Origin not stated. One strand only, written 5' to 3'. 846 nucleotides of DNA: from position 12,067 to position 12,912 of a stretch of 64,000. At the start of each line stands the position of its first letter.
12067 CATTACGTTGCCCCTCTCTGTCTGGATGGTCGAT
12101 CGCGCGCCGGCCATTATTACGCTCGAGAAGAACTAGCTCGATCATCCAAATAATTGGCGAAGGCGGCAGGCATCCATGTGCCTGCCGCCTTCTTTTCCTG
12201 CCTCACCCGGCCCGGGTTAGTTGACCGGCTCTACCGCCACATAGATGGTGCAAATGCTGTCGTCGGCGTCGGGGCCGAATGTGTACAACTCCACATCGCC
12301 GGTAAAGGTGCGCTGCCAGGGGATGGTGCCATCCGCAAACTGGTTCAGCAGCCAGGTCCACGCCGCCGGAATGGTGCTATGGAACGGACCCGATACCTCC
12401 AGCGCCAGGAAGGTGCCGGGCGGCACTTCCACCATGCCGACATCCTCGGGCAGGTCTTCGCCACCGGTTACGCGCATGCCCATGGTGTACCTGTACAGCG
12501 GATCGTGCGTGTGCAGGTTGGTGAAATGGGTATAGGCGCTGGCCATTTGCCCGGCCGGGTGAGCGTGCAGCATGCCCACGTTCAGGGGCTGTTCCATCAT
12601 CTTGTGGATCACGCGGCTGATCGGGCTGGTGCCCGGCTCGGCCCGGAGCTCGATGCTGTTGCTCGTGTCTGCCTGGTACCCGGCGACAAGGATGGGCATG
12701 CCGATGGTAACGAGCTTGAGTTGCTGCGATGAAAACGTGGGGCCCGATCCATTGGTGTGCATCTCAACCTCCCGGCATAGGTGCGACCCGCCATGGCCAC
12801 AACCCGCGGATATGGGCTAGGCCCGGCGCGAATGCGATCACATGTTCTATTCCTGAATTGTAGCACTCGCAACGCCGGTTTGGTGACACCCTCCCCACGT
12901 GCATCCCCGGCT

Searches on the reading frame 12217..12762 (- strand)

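Call 16: search_protein_families(library=pfam, proteins=[window:12217-12762:-])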
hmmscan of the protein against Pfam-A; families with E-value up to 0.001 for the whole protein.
window:12217-12762:- (181 aa): 2 families
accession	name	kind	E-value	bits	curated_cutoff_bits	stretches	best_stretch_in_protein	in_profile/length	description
PF14526.11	Cass2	-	1.5e-09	38.7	27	1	28-177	12-150/150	Integron-associated effector binding protein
PF06445.20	GyrI-like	-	7.8e-06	26.7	26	1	66-177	45-154/155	GyrI-like small molecule binding domain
